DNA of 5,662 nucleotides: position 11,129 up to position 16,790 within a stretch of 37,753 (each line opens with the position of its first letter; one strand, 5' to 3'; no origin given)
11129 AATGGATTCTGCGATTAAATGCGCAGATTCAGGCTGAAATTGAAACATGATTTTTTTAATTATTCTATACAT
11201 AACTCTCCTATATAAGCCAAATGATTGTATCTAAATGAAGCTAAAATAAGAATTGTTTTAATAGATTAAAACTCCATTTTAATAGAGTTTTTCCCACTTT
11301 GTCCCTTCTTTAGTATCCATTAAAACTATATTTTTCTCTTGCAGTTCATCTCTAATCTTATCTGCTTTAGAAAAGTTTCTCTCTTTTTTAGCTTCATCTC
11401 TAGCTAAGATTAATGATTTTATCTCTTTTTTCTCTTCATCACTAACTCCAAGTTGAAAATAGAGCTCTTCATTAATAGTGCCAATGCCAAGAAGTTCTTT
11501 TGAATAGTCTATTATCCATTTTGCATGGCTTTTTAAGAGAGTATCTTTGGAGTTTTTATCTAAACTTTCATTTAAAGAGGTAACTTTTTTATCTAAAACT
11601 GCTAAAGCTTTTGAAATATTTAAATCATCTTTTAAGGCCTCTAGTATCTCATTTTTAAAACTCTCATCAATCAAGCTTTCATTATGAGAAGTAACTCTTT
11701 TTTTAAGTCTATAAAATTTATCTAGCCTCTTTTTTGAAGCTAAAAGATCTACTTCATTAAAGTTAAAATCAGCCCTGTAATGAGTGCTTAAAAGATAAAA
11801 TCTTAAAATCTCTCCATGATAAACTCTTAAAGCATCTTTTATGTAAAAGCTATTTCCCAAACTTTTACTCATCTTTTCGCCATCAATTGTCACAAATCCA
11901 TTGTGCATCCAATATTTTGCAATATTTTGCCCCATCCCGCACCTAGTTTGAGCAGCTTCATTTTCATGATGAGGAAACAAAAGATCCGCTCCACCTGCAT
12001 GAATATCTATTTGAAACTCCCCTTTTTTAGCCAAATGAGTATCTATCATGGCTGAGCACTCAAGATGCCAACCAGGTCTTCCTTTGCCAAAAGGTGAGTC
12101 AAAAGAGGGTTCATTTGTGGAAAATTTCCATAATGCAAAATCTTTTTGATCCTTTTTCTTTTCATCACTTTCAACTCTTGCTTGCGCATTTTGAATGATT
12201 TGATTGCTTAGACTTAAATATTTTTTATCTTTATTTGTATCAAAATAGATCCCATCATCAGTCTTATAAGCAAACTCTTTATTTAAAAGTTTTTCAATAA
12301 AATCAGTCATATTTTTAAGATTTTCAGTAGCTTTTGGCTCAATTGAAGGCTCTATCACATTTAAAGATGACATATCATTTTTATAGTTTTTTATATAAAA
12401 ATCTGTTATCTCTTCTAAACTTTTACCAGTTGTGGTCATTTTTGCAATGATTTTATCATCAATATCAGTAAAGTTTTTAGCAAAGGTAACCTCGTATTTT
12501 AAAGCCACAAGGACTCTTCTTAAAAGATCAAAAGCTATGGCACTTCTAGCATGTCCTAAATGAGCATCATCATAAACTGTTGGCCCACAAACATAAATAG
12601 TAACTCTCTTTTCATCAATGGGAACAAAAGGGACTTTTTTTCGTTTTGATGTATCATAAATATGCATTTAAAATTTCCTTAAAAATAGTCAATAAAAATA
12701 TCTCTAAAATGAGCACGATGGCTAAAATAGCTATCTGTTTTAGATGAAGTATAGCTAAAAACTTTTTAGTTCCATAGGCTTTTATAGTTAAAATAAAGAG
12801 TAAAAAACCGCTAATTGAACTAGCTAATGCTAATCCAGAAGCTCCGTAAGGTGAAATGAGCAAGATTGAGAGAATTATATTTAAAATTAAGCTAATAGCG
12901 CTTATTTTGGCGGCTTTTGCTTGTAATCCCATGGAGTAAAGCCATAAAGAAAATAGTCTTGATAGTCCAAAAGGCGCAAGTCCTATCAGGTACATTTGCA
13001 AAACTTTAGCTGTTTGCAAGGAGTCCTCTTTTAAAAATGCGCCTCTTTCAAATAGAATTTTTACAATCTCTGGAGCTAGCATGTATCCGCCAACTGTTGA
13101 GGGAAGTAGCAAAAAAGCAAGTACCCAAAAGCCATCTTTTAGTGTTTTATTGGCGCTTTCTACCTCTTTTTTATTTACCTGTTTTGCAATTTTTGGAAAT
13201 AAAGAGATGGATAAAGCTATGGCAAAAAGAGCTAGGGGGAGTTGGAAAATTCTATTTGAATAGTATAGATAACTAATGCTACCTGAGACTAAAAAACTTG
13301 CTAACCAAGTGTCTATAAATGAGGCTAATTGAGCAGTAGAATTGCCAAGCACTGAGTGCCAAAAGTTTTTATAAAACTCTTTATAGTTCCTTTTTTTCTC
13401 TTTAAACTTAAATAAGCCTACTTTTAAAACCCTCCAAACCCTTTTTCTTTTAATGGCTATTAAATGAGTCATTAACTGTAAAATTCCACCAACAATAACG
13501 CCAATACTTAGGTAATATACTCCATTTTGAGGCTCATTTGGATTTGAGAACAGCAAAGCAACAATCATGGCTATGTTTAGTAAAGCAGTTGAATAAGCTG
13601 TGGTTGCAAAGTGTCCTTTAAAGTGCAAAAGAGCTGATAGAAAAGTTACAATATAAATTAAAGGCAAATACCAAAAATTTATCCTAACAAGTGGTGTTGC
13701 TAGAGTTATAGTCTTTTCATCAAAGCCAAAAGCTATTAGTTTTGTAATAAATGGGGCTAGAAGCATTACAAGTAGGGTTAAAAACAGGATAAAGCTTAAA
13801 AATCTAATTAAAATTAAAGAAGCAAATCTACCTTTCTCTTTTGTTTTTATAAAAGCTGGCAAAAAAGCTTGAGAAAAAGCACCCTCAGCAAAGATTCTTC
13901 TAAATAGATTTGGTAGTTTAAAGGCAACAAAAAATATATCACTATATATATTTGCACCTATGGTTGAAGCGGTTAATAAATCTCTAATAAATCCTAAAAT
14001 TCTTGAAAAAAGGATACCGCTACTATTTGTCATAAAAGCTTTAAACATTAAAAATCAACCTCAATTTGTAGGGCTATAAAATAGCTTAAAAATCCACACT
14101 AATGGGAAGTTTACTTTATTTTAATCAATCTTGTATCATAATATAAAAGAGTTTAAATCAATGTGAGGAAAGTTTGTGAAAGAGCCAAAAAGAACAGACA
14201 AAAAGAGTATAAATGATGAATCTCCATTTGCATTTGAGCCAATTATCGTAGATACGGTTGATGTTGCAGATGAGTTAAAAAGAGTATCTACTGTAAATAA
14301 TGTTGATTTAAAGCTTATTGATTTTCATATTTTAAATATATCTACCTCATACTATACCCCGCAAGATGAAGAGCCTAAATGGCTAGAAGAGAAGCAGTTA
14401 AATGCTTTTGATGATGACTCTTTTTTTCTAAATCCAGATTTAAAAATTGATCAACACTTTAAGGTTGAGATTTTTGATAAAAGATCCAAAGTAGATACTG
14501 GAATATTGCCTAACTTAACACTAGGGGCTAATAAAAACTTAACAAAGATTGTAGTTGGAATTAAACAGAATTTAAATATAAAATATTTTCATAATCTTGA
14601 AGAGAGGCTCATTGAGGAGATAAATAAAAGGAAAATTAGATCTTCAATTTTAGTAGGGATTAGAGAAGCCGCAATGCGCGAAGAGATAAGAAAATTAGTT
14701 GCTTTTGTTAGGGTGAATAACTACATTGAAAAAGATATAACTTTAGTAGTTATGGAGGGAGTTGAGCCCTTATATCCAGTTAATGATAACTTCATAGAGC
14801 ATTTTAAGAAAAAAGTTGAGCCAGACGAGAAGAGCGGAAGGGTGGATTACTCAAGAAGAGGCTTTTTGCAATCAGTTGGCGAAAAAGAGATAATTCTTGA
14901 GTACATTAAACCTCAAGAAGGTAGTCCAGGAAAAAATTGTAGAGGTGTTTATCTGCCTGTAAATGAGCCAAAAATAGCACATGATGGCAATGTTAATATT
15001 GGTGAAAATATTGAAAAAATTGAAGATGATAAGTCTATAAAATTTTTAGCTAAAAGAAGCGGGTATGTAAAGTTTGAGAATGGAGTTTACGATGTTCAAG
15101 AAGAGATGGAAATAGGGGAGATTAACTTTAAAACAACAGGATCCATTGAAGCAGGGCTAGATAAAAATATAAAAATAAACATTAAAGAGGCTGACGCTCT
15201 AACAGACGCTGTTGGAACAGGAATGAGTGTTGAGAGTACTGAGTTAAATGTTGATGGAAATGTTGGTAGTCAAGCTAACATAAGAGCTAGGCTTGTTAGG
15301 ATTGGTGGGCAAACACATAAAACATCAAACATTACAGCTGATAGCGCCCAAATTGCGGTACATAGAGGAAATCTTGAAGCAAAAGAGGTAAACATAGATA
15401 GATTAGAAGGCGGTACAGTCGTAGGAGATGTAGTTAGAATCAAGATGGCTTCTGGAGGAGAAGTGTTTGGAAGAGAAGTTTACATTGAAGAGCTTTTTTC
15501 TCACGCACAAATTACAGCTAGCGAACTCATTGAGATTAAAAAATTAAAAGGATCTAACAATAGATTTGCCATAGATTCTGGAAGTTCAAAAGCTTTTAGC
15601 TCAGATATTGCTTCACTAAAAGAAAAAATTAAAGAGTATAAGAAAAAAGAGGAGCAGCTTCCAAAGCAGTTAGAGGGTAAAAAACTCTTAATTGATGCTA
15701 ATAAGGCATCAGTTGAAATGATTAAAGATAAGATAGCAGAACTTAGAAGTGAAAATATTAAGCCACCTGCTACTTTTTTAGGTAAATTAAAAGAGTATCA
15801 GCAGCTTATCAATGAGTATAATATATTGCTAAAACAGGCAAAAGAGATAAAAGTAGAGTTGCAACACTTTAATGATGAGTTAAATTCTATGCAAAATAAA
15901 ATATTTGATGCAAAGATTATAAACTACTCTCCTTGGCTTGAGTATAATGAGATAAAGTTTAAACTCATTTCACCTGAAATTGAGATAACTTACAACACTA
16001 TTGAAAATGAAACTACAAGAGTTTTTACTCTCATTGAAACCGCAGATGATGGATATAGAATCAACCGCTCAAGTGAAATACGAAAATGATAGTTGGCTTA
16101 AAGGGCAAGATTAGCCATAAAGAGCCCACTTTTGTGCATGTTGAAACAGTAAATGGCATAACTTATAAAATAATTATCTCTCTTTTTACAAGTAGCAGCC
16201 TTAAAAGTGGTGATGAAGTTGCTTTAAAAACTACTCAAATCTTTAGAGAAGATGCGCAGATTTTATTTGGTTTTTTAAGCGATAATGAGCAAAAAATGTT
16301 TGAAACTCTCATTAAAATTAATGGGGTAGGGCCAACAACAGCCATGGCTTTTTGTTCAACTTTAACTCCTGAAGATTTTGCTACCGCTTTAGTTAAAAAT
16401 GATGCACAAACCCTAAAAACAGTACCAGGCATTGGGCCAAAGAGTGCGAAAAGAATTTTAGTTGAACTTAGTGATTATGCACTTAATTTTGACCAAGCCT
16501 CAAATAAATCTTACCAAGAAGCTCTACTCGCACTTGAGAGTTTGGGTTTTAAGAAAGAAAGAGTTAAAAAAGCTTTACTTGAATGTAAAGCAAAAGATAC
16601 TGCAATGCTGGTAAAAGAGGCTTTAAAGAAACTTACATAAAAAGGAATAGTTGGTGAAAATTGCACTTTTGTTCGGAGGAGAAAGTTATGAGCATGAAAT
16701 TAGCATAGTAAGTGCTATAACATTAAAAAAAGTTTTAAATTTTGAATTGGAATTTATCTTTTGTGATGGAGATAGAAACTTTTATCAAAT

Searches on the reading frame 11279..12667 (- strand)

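Call 75: search_protein_families(library=pfam, proteins=[window:11279-12667:-], max_evalue=0.00001)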
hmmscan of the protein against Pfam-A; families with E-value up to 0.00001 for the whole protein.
window:11279-12667:- (462 aa): 4 families
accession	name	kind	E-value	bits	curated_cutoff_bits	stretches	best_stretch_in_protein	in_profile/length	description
PF01406.26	tRNA-synt_1e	-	8.7e-122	406.6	27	1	14-312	2-300/301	tRNA synthetases class I (C) catalytic domain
PF09334.17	tRNA-synt_1g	-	1.3e-15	57.5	20.1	1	245-309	307-372/391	tRNA synthetases class I (M)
PF00133.28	tRNA-synt_1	-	2.8e-07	30.1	22.7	1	213-303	322-413/414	tRNA synthetases class I (I, L, M and V)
PF01921.24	tRNA-synt_1f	-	8.5e-07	28.6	27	1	258-329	274-343/360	tRNA synthetases class I (K)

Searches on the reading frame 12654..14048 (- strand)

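Call 75: search_protein_families(library=pfam, proteins=[window:12654-14048:-], max_evalue=0.00001)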
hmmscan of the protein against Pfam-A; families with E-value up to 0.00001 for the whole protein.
window:12654-14048:- (464 aa): 2 families
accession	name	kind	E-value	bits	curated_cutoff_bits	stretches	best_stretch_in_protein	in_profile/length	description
PF03023.19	MurJ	-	8.5e-111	371.2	27.4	1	27-454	2-434/451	Lipid II flippase MurJ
PF01554.23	MatE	-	6.7e-09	36.1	24.9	1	234-395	4-160/161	MatE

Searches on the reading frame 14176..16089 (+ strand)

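Call 75: search_protein_families(library=pfam, proteins=[window:14176-16089:+], max_evalue=0.00001)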
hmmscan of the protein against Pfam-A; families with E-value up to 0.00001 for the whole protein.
window:14176-16089:+ (637 aa): 1 family
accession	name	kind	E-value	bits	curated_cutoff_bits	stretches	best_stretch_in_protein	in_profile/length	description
PF20250.3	FapA_N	-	6.5e-19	68.4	27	1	147-302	28-177/178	Flagellar Assembly Protein A N-terminal region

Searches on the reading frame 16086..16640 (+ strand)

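Call 75: search_protein_families(library=pfam, proteins=[window:16086-16640:+], max_evalue=0.00001)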
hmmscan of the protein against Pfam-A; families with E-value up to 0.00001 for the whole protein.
window:16086-16640:+ (184 aa): 5 families
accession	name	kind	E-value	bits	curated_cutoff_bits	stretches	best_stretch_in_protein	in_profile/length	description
PF14520.12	HHH_5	-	6.4e-18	65.4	27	1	72-130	1-57/57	Helix-hairpin-helix domain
PF01330.27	RuvA_N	-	3.2e-16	59.6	23.6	1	1-62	1-61/61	RuvA N terminal domain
PF00633.29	HHH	-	1.9e-08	34.2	24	0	105-125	8-28/30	Helix-hairpin-helix motif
PF07499.19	RuvA_C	-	1e-07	32.7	24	1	143-183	3-46/47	RuvA, C-terminal domain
PF21176.3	RecR_HhH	-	7.4e-06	26.1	27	0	108-127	6-25/45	RecR, helix-hairpin-helix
